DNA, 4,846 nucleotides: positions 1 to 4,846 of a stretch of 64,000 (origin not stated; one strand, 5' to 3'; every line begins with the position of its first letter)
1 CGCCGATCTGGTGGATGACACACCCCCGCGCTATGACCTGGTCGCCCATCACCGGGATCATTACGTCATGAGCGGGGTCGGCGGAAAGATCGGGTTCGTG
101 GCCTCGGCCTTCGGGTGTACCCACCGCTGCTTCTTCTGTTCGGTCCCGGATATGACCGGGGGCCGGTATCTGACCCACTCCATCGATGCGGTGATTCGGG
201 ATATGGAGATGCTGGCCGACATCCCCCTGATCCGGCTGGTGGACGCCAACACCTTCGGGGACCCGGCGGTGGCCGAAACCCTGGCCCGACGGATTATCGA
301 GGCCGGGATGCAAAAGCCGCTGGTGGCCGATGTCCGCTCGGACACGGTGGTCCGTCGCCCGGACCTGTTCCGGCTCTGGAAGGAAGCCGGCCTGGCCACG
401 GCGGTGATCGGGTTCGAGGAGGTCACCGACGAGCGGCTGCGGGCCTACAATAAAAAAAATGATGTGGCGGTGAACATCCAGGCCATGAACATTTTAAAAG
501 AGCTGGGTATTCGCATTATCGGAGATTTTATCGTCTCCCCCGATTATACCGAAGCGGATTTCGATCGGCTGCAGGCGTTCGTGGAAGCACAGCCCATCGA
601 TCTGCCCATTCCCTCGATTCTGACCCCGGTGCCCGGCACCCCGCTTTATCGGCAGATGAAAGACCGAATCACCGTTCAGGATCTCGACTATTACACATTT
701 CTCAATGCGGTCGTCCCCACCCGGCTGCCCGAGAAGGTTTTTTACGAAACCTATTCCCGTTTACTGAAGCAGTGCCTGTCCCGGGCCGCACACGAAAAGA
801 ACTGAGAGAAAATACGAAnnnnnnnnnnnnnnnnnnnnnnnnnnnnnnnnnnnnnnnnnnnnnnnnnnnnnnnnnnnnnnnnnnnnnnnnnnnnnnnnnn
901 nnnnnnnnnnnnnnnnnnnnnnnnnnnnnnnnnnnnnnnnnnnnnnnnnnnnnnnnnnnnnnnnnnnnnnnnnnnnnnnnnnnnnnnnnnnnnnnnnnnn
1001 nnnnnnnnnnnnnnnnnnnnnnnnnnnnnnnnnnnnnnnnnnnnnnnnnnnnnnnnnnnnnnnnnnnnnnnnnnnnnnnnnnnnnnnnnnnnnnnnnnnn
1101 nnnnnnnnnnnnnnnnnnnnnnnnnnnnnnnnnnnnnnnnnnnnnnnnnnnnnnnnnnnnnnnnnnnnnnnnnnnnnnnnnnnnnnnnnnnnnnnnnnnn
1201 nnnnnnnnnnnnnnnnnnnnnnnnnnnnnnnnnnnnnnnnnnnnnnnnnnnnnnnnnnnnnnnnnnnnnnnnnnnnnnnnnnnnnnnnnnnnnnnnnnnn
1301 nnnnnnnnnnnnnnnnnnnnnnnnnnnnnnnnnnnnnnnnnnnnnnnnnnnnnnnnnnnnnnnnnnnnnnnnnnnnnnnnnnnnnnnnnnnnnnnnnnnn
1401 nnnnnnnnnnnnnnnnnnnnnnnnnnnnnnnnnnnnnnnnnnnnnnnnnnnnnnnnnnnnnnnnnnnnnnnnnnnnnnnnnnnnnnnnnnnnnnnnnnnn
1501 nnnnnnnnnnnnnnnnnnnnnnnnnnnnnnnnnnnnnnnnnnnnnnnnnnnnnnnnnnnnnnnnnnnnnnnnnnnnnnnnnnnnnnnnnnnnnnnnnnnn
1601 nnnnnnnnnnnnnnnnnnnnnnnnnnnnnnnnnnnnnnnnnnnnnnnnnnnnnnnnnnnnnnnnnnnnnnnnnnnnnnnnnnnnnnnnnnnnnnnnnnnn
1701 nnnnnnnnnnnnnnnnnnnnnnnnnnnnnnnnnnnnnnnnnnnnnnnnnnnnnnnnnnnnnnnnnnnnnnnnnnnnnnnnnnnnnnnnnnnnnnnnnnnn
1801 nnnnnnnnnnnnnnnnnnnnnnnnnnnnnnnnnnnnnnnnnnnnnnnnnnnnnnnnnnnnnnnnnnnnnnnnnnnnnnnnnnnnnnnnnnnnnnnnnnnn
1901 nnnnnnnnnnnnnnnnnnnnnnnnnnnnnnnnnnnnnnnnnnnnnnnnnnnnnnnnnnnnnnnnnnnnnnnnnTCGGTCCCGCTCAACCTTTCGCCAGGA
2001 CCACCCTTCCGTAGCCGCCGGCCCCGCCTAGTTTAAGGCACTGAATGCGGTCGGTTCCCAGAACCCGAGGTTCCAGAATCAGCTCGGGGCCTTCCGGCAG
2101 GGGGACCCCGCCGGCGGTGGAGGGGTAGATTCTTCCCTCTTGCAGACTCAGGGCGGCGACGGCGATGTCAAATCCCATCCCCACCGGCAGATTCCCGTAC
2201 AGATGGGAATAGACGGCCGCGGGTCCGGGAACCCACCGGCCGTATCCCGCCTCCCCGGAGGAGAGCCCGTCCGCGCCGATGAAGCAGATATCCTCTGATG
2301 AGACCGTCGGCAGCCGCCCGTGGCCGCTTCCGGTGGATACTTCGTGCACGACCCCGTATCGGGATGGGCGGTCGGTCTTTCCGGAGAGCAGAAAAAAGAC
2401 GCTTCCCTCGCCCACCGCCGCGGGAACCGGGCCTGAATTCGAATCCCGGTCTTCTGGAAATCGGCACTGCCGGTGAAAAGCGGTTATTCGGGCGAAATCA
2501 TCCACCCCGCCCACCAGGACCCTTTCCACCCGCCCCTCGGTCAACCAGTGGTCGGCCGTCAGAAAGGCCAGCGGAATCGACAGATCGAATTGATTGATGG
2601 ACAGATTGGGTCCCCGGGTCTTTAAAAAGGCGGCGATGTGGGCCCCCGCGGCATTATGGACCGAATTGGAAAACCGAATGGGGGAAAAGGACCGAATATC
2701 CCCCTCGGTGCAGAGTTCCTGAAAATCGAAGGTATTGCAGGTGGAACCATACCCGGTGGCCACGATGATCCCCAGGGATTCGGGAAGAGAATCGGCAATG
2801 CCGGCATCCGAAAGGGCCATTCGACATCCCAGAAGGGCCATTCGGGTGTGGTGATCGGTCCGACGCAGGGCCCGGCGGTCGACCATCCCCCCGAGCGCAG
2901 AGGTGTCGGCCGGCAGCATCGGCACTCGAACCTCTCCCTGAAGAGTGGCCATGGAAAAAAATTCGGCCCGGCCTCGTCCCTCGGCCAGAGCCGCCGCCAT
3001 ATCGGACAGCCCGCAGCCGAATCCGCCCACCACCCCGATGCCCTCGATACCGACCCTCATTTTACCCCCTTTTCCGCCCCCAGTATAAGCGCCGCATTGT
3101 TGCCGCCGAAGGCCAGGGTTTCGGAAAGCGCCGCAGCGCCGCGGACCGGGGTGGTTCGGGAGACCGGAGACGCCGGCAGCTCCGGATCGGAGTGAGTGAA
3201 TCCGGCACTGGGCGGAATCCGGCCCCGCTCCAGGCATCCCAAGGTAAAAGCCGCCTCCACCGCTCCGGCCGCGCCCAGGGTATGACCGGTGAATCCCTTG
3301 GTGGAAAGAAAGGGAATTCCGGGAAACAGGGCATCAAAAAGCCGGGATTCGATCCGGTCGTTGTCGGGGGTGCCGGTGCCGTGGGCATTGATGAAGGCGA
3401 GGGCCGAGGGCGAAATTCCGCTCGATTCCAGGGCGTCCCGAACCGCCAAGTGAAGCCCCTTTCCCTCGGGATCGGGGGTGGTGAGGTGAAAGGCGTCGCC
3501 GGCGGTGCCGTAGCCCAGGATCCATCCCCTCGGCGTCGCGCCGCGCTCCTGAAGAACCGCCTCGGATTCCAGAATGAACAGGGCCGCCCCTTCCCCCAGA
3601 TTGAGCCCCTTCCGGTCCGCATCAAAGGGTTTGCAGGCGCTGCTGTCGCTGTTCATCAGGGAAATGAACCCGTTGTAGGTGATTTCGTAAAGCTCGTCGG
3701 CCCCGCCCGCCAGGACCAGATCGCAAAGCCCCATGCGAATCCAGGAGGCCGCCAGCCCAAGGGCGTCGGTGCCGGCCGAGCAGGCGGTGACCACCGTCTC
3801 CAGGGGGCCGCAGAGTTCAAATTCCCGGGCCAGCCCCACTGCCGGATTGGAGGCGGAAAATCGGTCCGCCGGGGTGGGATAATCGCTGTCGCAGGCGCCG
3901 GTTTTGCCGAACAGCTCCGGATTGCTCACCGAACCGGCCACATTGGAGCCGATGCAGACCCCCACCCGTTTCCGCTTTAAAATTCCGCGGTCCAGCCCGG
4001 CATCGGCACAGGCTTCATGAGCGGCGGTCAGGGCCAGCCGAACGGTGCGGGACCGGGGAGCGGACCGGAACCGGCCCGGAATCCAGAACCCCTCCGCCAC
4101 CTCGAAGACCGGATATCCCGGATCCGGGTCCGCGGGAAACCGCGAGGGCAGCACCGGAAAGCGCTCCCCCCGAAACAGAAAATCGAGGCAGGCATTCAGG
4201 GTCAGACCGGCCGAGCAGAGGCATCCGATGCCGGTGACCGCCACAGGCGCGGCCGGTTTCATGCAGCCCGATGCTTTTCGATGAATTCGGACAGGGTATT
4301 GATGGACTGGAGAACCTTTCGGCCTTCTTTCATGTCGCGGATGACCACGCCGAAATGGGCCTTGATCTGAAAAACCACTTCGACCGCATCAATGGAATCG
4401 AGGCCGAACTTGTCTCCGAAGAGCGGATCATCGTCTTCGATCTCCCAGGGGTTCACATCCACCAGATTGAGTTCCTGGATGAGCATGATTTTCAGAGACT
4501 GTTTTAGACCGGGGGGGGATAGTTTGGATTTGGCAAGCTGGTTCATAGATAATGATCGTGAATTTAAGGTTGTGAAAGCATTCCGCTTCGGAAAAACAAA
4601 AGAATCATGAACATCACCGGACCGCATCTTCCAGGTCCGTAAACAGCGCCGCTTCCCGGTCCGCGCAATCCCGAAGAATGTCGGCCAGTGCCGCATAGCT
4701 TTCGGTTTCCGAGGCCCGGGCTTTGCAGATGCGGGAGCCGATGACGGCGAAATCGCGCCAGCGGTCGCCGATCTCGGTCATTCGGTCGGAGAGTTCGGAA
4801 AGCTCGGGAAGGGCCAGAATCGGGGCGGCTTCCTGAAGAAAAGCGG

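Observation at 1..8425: Dedicated type-II FAS/PKS-like cluster with radical SAM enzyme, KAS III, KS + Cys-less partner, ACP, BtrH-like transferase, thioesterase and DAK2-DegV fusion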

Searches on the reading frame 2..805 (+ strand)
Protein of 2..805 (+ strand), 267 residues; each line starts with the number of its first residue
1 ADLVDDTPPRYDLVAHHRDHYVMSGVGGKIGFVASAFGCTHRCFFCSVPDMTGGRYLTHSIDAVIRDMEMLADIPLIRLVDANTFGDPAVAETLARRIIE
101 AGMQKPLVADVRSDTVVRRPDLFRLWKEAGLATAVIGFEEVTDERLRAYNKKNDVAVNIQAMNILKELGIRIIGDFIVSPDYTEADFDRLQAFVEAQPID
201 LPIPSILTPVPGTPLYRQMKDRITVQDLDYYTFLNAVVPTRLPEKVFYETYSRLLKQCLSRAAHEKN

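Call 3: search_protein_families(library=pfam, proteins=[window:2-805:+], max_evalue=0.01)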
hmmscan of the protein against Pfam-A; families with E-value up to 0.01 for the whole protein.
window:2-805:+ (267 aa): 1 family
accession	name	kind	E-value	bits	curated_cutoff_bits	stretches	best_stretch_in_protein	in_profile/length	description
PF04055.27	Radical_SAM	-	2.2e-15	57.7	29.5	1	37-191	5-163/166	Radical SAM superfamily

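Call 4: search_protein_families(library=ncbifam, proteins=[window:2-805:+], max_evalue=0.01)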
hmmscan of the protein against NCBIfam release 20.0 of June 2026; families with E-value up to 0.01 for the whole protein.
window:2-805:+ (267 aa): 19 families
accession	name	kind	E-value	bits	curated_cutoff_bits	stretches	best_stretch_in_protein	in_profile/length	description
TIGR04367.1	HpnR_B12_rSAM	equivalog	1.1e-34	119.8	650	1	4-251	162-405/490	hopanoid C-3 methylase HpnR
TIGR02026.1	BchE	equivalog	1.5e-20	73.5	481.35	1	4-243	170-412/497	magnesium-protoporphyrin IX monomethyl ester anaerobic oxidative cyclase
TIGR03471.1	HpnJ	equivalog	9.8e-15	54.4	577.6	1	35-222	202-390/472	hopanoid biosynthesis associated radical SAM protein HpnJ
TIGR04014.1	B12_SAM_MJ_0865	equivalog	1.4e-12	47.1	360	1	32-219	162-358/434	methyl-coenzyme M reductase glutamine C-methyltransferase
NF040546.1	rSAM_CUAEP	equivalog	1.4e-11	43.8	500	1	20-197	161-341/468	CUAEP/CCAEP-tail radical SAM (seleno)protein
NF040542.1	rSAM_RCCLKC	equivalog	1.8e-11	43.9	450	1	30-198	180-351/423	arsinothricin biosynthesis radical SAM protein ArsL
TIGR04479.1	bcpD_PhpK_rSAM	subfamily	7.2e-10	37.8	600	1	35-193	246-405/504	PhpK family radical SAM P-methyltransferase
TIGR04072.2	rSAM_ladder_B12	equivalog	4.1e-09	35.6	360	1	33-160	183-311/443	lipid biosynthesis B12-binding/radical SAM protein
NF050148.1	rSAM_ApyD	equivalog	3.1e-07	29.2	750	1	18-226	187-400/645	RiPP biosynthesis radical SAM protein ApyD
NF033070.1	rSAM_AprD4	equivalog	5.1e-07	28.9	500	1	2-240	169-412/456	AprD4 family radical SAM diol-dehydratase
TIGR01125.1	TIGR01125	equivalog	9e-07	28.3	356.95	1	31-73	138-179/432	30S ribosomal protein S12 methylthiotransferase RimO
TIGR04013.1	B12_SAM_MJ_1487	hypoth_equivalog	1.8e-06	27.1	251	1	38-222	159-360/382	TIGR04013 family B12-binding domain/radical SAM domain-containing protein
TIGR04428.1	B12_rSAM_trp_MT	equivalog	1.4e-05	23.7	500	1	28-74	214-260/558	tryptophan 2-C-methyltransferase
TIGR04295.1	B12_rSAM_oligo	hypoth_equivalog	3.9e-05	22.5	400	1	16-219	186-384/422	TIGR04295 family B12-binding domain-containing radical SAM protein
TIGR03975.1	rSAM_ocin_1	subfamily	5.1e-05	22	281.85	1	38-187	273-420/606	RiPP maturation radical SAM C-methyltransferase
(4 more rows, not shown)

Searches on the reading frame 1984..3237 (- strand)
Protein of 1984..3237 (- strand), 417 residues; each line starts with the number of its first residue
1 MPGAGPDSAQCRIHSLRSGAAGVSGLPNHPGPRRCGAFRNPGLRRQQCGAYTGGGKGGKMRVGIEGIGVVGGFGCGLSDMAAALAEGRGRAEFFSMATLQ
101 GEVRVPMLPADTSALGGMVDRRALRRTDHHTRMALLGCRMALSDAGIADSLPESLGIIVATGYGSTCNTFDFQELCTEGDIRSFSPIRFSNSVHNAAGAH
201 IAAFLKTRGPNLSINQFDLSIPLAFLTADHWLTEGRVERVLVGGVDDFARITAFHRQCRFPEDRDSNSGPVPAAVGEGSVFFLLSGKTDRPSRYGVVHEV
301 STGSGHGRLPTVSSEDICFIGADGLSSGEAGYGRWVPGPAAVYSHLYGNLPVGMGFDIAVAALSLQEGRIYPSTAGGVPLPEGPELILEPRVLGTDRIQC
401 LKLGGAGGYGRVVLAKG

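Call 3: search_protein_families(library=pfam, proteins=[window:1984-3237:-], max_evalue=0.01)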
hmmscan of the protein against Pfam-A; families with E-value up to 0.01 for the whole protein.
window:1984-3237:- (417 aa): 2 families
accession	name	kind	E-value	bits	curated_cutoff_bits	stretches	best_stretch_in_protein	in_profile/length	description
PF00109.32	ketoacyl-synt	-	2.9e-10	40.6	20.8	1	113-248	72-204/252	Beta-ketoacyl synthase, N-terminal domain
PF13723.12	Ketoacyl-synt_2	-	0.00055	20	25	1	183-246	77-139/223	Beta-ketoacyl synthase, N-terminal domain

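Call 4: search_protein_families(library=ncbifam, proteins=[window:1984-3237:-], max_evalue=0.01)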
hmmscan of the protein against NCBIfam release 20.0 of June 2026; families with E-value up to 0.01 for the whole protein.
window:1984-3237:- (417 aa): 10 families
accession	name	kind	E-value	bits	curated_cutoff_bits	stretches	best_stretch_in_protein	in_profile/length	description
TIGR03150.1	fabF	equivalog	2.5e-13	49.5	493.75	1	61-247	2-190/407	beta-ketoacyl-ACP synthase II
NF005935.0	PRK07967.1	equivalog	1.4e-10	40.6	630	1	61-247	3-191/406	beta-ketoacyl-ACP synthase I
NF005589.0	PRK07314.1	subfamily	1.4e-09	37.2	387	1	59-246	3-192/413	beta-ketoacyl-ACP synthase II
NF006274.0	PRK08439.1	equivalog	3.7e-07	29.3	621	1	60-216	2-160/406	beta-ketoacyl-ACP synthase II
NF004970.0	PRK06333.1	subfamily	5.1e-07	28.9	525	1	59-246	3-201/424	beta-ketoacyl-ACP synthase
NF005490.0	PRK07103.1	equivalog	1.4e-05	24.4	445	1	61-161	5-113/414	polyketide beta-ketoacyl:acyl carrier protein synthase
NF058659.1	cispenta_AmcG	equivalog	9.4e-05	22.1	80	1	152-242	50-138/157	cispentacin moiety biosynthesis protein AmcG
NF006618.0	PRK09185.1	subfamily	0.00074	18.7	407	1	188-252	129-195/394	beta-ketoacyl-ACP synthase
NF005916.1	PRK07910.1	equivalog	0.0019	17.2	560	1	120-247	73-200/418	KasA/KasB family beta-ketoacyl-ACP synthase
NF006587.0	PRK09116.1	equivalog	0.0035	16.2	470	1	61-210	3-156/408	beta-ketoacyl-ACP synthase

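Call 19: search_protein_families(library=ncbifam, proteins=[window:1984-3060:-], max_evalue=0.001)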
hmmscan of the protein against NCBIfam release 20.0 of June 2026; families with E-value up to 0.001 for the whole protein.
window:1984-3060:- (358 aa): 8 families
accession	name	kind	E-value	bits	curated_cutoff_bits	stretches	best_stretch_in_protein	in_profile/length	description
TIGR03150.1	fabF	equivalog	1.8e-13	50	493.75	1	2-188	2-190/407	beta-ketoacyl-ACP synthase II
NF005935.0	PRK07967.1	equivalog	1.2e-10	40.9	630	1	2-188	3-191/406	beta-ketoacyl-ACP synthase I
NF005589.0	PRK07314.1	subfamily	2.1e-09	36.7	387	1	2-187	5-192/413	beta-ketoacyl-ACP synthase II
NF006274.0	PRK08439.1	equivalog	3.2e-07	29.5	621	1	2-157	3-160/406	beta-ketoacyl-ACP synthase II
NF004970.0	PRK06333.1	subfamily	8.8e-07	28.1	525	1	2-187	5-201/424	beta-ketoacyl-ACP synthase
NF005490.0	PRK07103.1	equivalog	1.5e-05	24.3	445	1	3-102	6-113/414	polyketide beta-ketoacyl:acyl carrier protein synthase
NF058659.1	cispenta_AmcG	equivalog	7.3e-05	22.5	80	1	93-183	50-138/157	cispentacin moiety biosynthesis protein AmcG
NF006618.0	PRK09185.1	subfamily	0.00062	18.9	407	1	130-193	130-195/394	beta-ketoacyl-ACP synthase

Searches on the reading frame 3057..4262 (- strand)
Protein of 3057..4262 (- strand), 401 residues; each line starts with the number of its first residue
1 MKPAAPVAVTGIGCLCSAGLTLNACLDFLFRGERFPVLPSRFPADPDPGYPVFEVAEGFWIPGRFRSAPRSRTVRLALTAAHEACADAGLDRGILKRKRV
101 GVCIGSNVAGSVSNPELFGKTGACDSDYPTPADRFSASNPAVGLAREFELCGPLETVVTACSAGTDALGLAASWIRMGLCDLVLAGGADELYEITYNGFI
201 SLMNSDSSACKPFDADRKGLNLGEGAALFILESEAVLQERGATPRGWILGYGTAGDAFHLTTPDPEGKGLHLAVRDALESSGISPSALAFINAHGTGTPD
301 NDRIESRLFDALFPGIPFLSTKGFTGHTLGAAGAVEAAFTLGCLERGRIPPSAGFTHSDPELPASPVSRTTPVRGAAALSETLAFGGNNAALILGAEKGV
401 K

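Call 3: search_protein_families(library=pfam, proteins=[window:3057-4262:-], max_evalue=0.01)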
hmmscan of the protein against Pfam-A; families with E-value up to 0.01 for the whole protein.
window:3057-4262:- (401 aa): 3 families
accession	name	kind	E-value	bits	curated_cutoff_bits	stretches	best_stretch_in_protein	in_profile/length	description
PF00109.32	ketoacyl-synt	-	5.3e-29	102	20.8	1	5-234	2-249/252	Beta-ketoacyl synthase, N-terminal domain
PF02801.28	Ketoacyl-synt_C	-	4.8e-24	85.1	20.8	1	247-355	3-118/119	Beta-ketoacyl synthase, C-terminal domain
PF00108.29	Thiolase_N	-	0.0017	18.2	26.4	1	151-195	75-119/260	Thiolase, N-terminal domain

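Call 4: search_protein_families(library=ncbifam, proteins=[window:3057-4262:-], max_evalue=0.01)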
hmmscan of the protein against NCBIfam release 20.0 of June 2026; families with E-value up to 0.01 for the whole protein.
window:3057-4262:- (401 aa): 30 families (the best 25 are shown)
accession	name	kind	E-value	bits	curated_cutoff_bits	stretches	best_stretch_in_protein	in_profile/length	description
NF006618.0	PRK09185.1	subfamily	1.7e-81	274.3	407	1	5-397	3-393/394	beta-ketoacyl-ACP synthase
TIGR03150.1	fabF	equivalog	8.4e-70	235.5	493.75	1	7-394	3-406/407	beta-ketoacyl-ACP synthase II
NF005589.0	PRK07314.1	subfamily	1.4e-66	225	387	1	73-395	74-410/413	beta-ketoacyl-ACP synthase II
NF058662.1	cispenta_AmcF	equivalog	6.5e-63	212.9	325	1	68-394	56-367/369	cispentacin biosynthesis acyltransferase subunit AmcF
NF004970.0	PRK06333.1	subfamily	4.1e-58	197.2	525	1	72-394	81-419/424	beta-ketoacyl-ACP synthase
NF004618.0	PRK05952.1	equivalog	7.4e-58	196.3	455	1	75-396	59-382/384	beta-ketoacyl-ACP synthase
NF006587.0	PRK09116.1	equivalog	6.4e-54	183.3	470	1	71-395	71-405/408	beta-ketoacyl-ACP synthase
NF005076.0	PRK06501.1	equivalog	2.5e-51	174.9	629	1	144-398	158-424/425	beta-ketoacyl-ACP synthase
NF006274.0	PRK08439.1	equivalog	1.1e-46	159.4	621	1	71-394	70-403/406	beta-ketoacyl-ACP synthase II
NF005916.1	PRK07910.1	equivalog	1.1e-43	149.8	560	1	98-396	106-417/418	KasA/KasB family beta-ketoacyl-ACP synthase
NF005490.0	PRK07103.1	equivalog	1.2e-40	139.8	445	1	6-394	5-410/414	polyketide beta-ketoacyl:acyl carrier protein synthase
NF005935.0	PRK07967.1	equivalog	1.9e-36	125.8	630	1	77-394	75-401/406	beta-ketoacyl-ACP synthase I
NF006434.0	PRK08722.1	equivalog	2.3e-36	125.6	759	1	77-394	78-411/414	beta-ketoacyl-ACP synthase II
NF045894.1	PKS_plus_SDR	equivalog_domain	3e-23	81.5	1740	1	75-350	92-371/1515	type I polyketide synthase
NF041183.1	Pks2_ls1_myc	equivalog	3.4e-22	77.2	2400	1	74-358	91-375/2086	sulfolipid-1 biosynthesis phthioceranic/hydroxyphthioceranic acid synthase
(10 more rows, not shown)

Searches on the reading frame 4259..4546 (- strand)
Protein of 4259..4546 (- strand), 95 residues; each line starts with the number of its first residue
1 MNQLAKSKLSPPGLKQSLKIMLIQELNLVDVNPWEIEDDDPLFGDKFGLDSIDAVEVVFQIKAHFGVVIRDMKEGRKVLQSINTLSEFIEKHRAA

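Call 19: search_protein_families(library=ncbifam, proteins=[window:4259-4546:-], max_evalue=0.001)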
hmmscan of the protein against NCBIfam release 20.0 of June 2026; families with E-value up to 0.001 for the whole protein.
window:4259-4546:- (95 aa): 11 families
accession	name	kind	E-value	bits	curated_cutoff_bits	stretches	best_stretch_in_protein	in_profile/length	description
NF006617.0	PRK09184.1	subfamily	2.7e-18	65.8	70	1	14-94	14-95/96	phosphopantetheine-binding protein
NF058660.1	cispen_ACP_AmcB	equivalog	1.4e-10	41.2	80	1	15-93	3-79/80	cispentacin biosynthesis acyl carrier protein AmcB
NF005480.0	PRK07081.1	equivalog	1.2e-06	28.3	72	1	22-91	8-75/83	acyl carrier protein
NF052616.1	ACP_for_OlsHI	equivalog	2.1e-05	24.8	130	1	16-95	6-83/83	ornithine lipid biosynthesis acyl carrier protein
NF002151.0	PRK00982.1-5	equivalog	3.4e-05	23.9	92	1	30-93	17-77/78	acyl carrier protein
NF003757.0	PRK05350.1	equivalog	4.5e-05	23.5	65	1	27-88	17-79/83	acyl carrier protein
TIGR00517.1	acyl_carrier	equivalog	8.6e-05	22.3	70.45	1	30-92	17-76/77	acyl carrier protein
NF002148.0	PRK00982.1-2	subfamily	9.6e-05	22.2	71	1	31-92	19-77/79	acyl carrier protein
NF002150.0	PRK00982.1-4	subfamily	0.00018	21.7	66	1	32-93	21-79/80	acyl carrier protein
NF002149.0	PRK00982.1-3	equivalog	0.00022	21.1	106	1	30-92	17-76/78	acyl carrier protein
NF002147.0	PRK00982.1-1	equivalog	0.00032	20.5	84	1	31-93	22-81/83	acyl carrier protein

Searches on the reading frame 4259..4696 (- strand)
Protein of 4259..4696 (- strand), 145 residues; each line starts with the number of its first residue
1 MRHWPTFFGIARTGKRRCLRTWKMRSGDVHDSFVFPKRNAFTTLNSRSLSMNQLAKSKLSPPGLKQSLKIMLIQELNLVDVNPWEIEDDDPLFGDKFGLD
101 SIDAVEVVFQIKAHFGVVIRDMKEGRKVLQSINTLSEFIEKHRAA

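Call 3: search_protein_families(library=pfam, proteins=[window:4259-4696:-], max_evalue=0.01)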
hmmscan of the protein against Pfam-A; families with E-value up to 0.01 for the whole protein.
window:4259-4696:- (145 aa): 1 family
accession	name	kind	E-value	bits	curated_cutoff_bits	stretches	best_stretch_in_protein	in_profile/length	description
PF00550.31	PP-binding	-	1.1e-06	29.3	20.8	1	81-121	13-51/67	Phosphopantetheine attachment site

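Call 4: search_protein_families(library=ncbifam, proteins=[window:4259-4696:-], max_evalue=0.01)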
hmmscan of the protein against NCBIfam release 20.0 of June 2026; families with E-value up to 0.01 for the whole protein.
window:4259-4696:- (145 aa): 11 families
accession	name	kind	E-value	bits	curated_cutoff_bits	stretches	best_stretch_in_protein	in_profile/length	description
NF006617.0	PRK09184.1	subfamily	7.9e-18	64.3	70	1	64-144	14-95/96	phosphopantetheine-binding protein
NF058660.1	cispen_ACP_AmcB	equivalog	4.2e-10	39.7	80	1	65-143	3-79/80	cispentacin biosynthesis acyl carrier protein AmcB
NF005480.0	PRK07081.1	equivalog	3.7e-06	26.8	72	1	73-141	9-75/83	acyl carrier protein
NF052616.1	ACP_for_OlsHI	equivalog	6.8e-05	23.1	130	1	67-145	7-83/83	ornithine lipid biosynthesis acyl carrier protein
NF002151.0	PRK00982.1-5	equivalog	0.0001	22.4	92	1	80-143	17-77/78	acyl carrier protein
NF003757.0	PRK05350.1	equivalog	0.00013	22.1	65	1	77-138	17-79/83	acyl carrier protein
TIGR00517.1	acyl_carrier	equivalog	0.00024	20.9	70.45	1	80-142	17-76/77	acyl carrier protein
NF002148.0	PRK00982.1-2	subfamily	0.00026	20.8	71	1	81-142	19-77/79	acyl carrier protein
NF002150.0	PRK00982.1-4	subfamily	0.00047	20.3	66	1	85-143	24-79/80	acyl carrier protein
NF002149.0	PRK00982.1-3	equivalog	0.00065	19.6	106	1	80-141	17-75/78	acyl carrier protein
NF002147.0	PRK00982.1-1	equivalog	0.00065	19.5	84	1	81-143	22-81/83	acyl carrier protein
